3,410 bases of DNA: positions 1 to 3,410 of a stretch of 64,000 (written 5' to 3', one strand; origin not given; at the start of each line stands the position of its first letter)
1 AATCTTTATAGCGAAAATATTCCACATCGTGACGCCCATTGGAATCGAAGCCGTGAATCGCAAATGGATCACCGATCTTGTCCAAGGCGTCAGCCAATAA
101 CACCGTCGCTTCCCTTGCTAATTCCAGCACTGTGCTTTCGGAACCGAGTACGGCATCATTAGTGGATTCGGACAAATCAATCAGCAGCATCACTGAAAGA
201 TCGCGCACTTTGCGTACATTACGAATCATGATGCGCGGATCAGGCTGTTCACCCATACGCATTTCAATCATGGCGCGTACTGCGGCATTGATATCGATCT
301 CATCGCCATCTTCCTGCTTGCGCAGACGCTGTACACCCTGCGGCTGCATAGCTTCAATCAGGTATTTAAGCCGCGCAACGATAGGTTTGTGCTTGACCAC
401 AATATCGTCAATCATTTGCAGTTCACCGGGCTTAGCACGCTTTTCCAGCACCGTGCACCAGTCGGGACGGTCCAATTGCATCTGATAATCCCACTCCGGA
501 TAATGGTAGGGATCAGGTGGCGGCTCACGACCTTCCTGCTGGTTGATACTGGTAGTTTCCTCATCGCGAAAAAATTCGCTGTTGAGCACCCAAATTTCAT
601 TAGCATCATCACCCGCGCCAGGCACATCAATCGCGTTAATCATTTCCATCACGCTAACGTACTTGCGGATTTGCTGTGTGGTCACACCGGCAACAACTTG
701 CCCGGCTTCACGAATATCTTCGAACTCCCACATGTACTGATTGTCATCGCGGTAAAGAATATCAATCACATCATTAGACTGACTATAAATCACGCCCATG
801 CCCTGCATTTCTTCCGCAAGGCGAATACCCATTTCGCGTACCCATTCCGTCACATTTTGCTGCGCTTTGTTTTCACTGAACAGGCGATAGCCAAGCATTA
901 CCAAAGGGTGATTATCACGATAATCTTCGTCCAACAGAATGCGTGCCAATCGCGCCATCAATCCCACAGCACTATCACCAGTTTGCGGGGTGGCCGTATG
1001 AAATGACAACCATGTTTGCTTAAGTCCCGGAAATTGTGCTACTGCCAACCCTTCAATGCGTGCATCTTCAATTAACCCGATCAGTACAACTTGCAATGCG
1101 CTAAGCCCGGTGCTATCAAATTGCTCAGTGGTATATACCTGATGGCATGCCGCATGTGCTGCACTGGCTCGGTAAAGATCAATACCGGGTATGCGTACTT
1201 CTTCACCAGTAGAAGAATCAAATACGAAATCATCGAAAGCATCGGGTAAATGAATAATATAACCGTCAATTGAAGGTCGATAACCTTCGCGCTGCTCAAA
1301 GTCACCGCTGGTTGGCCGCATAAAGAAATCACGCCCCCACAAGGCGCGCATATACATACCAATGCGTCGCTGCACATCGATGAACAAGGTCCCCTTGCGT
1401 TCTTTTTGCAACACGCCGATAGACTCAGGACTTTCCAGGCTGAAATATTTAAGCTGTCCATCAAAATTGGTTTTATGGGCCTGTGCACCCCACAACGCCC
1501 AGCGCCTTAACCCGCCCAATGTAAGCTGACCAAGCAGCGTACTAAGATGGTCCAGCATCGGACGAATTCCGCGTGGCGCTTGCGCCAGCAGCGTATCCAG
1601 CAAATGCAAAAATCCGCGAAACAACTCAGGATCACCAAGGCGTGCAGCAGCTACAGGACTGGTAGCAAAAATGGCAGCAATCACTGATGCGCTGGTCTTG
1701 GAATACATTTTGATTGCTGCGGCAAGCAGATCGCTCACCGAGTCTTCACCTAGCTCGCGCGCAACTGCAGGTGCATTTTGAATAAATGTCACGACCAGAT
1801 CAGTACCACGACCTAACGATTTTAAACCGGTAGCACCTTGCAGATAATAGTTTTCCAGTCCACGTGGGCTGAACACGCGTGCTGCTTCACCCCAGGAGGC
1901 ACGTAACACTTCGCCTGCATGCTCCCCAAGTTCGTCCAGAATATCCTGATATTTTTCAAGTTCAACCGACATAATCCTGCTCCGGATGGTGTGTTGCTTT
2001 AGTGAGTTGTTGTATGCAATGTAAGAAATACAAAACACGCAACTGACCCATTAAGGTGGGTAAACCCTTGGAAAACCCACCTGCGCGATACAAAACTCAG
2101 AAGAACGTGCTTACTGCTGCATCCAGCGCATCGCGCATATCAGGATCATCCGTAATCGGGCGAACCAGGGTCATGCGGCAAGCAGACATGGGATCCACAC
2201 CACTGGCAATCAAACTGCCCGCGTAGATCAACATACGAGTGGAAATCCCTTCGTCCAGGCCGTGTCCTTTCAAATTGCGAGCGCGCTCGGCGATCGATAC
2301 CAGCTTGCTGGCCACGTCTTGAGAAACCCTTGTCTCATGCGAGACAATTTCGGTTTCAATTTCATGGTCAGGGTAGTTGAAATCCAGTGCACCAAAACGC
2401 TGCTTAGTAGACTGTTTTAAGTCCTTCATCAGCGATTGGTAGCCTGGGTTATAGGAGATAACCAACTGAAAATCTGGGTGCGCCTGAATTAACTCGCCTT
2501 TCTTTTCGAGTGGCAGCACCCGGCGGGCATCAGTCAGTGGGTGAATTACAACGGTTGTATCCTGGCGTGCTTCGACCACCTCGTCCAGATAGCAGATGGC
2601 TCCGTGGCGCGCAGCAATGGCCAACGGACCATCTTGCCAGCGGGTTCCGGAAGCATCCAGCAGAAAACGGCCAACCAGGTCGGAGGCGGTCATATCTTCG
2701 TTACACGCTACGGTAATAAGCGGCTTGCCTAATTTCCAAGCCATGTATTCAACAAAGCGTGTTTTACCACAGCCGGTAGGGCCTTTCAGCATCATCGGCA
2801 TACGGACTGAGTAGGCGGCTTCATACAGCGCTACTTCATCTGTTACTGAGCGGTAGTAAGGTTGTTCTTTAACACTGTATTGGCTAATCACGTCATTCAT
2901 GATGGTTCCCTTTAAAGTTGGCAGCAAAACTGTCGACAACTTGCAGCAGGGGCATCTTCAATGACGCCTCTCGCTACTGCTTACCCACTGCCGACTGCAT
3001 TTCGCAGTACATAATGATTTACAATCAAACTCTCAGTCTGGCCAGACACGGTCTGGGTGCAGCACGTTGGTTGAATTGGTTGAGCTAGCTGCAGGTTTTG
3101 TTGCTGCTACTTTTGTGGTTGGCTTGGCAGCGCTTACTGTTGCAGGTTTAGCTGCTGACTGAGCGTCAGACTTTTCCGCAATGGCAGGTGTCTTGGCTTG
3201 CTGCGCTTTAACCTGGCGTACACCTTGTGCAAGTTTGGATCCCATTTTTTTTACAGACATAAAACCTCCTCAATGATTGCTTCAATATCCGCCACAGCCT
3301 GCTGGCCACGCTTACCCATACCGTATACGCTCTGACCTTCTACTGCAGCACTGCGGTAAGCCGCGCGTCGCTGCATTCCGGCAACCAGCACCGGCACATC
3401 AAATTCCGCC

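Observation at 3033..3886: ParA-type ATPase plus tiny disordered partner embedded in the cso locus (McdAB-like carboxysome positioning pair)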

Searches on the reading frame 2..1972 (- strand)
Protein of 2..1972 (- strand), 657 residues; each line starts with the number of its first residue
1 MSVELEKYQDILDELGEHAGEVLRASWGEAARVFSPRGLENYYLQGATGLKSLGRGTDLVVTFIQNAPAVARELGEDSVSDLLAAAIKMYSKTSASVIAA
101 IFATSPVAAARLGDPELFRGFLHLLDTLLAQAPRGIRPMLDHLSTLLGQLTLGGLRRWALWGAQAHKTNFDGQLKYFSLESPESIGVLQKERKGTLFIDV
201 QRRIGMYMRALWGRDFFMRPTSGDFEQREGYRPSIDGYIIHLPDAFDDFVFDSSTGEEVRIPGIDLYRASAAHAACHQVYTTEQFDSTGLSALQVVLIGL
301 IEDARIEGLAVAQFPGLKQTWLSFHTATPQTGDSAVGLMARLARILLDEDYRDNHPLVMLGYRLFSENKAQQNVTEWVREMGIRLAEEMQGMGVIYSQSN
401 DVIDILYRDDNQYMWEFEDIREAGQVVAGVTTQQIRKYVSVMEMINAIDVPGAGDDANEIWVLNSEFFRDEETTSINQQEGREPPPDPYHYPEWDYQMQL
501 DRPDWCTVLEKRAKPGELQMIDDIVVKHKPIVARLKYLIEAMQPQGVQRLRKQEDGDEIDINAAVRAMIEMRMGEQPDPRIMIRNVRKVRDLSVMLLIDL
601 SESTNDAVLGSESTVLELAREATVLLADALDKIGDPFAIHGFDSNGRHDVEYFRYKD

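Call 47: search_protein_families(library=pfam, proteins=[window:2-1972:-], max_evalue=0.00001)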
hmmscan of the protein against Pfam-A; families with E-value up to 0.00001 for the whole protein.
window:2-1972:- (657 aa): 0 families

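Call 48: search_protein_families(library=ncbifam, proteins=[window:2-1972:-], max_evalue=0.001)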
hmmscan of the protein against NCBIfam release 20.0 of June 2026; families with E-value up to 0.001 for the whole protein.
window:2-1972:- (657 aa): 0 families

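Call 49: search_solved_structures(query=window:2-1972:-, max_evalue=0.001)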
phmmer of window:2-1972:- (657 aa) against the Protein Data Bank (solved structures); distinct sequences matched with E-value up to 0.001: 2.
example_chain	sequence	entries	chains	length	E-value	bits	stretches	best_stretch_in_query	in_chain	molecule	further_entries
9qhd_G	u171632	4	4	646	5e-21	77.8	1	488-655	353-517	Nitric oxide reductase NorD protein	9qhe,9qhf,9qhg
9qh6_G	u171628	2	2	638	2.8e-15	58.8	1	490-649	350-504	von Willebrand factor, type A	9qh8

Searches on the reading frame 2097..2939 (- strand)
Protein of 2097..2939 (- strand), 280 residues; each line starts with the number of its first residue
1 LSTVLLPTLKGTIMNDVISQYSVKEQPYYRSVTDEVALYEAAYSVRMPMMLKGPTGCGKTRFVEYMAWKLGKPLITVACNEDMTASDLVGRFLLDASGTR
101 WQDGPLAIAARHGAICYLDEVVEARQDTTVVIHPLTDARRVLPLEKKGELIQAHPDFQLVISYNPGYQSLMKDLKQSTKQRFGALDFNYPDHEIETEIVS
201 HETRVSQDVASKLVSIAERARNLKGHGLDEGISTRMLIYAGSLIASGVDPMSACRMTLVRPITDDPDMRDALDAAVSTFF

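Call 3: search_protein_families(library=pfam, proteins=[window:2097-2939:-], max_evalue=0.01)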
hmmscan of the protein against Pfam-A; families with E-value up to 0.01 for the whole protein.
window:2097-2939:- (280 aa): 8 families
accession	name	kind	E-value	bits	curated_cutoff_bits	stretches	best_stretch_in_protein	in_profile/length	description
PF08406.16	CbbQ_C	-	2.5e-34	117.8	20.6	1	195-278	1-84/85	CbbQ/NirQ/NorQ C-terminal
PF07728.20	AAA_5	-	3e-32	111.9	22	1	49-182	2-139/139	AAA domain (dynein-related subfamily)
PF12774.13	AAA_6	-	2.8e-07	30.3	25.2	1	41-88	27-74/327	Hydrolytic ATP binding site of dynein motor region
PF00004.35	AAA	-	0.00074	20.4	21.2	1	49-83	1-35/131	ATPase family associated with various cellular activities (AAA)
PF13401.12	AAA_22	-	0.00099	19.9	27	1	48-93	7-55/130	AAA domain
PF01078.27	Mg_chelatase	-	0.0052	16.6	20.3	0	104-178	98-171/207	Magnesium chelatase, subunit ChlI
PF00158.32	Sigma54_activat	-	0.0068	16.5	20.2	0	34-144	10-125/168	Sigma-54 interaction domain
PF07726.17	AAA_3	-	0.009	16.3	27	0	49-106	2-61/131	ATPase family associated with various cellular activities (AAA)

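Call 4: search_protein_families(library=ncbifam, proteins=[window:2097-2939:-], max_evalue=0.01)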
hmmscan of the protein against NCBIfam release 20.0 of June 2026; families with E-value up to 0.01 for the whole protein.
window:2097-2939:- (280 aa): 5 families
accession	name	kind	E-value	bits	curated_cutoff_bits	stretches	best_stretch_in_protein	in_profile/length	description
TIGR02640.1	gas_vesic_GvpN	equivalog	3e-22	79.4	266.8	2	99-245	92-237/262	gas vesicle protein GvpN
TIGR01650.1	PD_CobS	equivalog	4.8e-10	39.1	558.55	1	38-222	58-257/327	cobaltochelatase subunit CobS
NF047784.1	MadB_ATPase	equivalog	6e-08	32.2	475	1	40-84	27-71/298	MadB family AAA-type ATPase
NF042959.1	IteA_antiphage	equivalog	1.5e-07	30.9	510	1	28-80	107-159/367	anti-phage ATPase IteA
NF003229.0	PRK04195.1-5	equivalog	0.0021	16.8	280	1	37-121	34-112/413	replication factor C large subunit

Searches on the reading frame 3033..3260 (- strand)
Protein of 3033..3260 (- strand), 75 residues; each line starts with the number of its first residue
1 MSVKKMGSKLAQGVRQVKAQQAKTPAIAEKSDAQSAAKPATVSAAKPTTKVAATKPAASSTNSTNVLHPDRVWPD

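Call 3: search_protein_families(library=pfam, proteins=[window:3033-3260:-], max_evalue=0.01)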
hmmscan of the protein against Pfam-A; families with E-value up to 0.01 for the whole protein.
window:3033-3260:- (75 aa): 0 families

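Call 4: search_protein_families(library=ncbifam, proteins=[window:3033-3260:-], max_evalue=0.01)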
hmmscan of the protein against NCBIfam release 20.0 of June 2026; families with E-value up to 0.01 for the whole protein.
window:3033-3260:- (75 aa): 0 families

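Call 13: find_homologous_proteins(query=window:3033-3260:-, max_evalue=0.01)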
Query window:3033-3260:- (75 aa): 121 proteins with E <= 0.01 among 134 candidates; the best 120 are listed.
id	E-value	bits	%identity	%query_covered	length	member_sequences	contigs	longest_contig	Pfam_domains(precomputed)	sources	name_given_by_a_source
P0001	5.4e-33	129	92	100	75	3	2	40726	-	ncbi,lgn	-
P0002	4.7e-17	79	68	100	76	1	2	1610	-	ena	-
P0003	3.3e-13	67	57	100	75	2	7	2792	-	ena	-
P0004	4.8e-12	63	55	100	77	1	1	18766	-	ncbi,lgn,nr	ncbi:MAG: hypothetical protein EPO42_10950 [Gallionellaceae bacterium]|nr:MAG: hypothetical protein 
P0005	9.8e-12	63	53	100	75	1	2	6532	-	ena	-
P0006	1.1e-11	62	55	100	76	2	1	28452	-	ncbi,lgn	-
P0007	3.5e-11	61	52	100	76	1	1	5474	-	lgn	-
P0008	3.5e-11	61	50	100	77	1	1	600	-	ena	-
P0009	4.0e-11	61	42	100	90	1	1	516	-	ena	-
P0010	4.2e-11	61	55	100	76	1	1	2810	-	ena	-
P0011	5.2e-11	60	55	100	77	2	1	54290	-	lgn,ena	-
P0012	5.5e-11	60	55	100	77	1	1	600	-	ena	-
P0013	7.3e-11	60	54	100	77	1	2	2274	-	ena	-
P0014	8.9e-11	59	51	100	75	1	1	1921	-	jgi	jgi:uncharacterized Zn-binding protein involved in type VI secretion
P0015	1.4e-10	59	52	100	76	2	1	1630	-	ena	-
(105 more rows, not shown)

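Call 29: list_cluster_members(proteins=[window:3033-3260:-, window:3251-3886:-, P0001, P0121])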
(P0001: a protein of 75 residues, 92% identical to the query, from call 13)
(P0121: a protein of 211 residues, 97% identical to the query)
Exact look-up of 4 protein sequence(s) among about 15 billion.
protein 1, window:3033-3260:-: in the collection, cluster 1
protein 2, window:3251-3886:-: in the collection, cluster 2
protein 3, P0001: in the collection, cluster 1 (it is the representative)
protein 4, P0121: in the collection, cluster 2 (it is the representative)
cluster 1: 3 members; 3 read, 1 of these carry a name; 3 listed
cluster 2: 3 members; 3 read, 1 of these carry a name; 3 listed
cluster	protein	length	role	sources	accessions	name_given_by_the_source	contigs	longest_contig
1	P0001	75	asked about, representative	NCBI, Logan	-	-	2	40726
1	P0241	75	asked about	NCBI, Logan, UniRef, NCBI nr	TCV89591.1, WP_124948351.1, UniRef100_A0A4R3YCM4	hypothetical protein [Sulfurirhabdus autotrophica] | Uncharacterized protein n=1 Tax=Sulfurirhabdus autotrophica TaxID=1706046 ...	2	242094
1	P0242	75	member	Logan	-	-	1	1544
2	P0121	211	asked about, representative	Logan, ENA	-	-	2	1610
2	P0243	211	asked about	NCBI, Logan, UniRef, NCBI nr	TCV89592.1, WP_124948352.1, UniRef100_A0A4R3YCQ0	ParA family partition ATPase [Sulfurirhabdus autotrophica] | Plasmid segregation oscillating ATPase ParF n=1 Tax=Sulfurirhabdus autotrophica ...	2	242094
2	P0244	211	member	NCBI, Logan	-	-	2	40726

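Call 43: predict_structure(alignment_id=A1)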
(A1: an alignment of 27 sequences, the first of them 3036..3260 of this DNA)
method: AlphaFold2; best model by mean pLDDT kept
length: 75 residues; sequences in the alignment: 27
mean_pLDDT: 57.7   pTM: 0.11
mean pLDDT of the five models: 57.7, 56.2, 52.1, 51.8, 50.4
residues with pLDDT >= 90: 0; 70-90: 9; 50-70: 44; < 50: 22
segments of 3 or more residues with pLDDT < 50: 26-37, 40-43
pLDDT, mean of each block of 10 residues (from residue 1): 61 59 46 45 52 64 68 79
secondary structure, 60 per line:
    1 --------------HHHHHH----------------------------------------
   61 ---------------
elements in order: H15-20
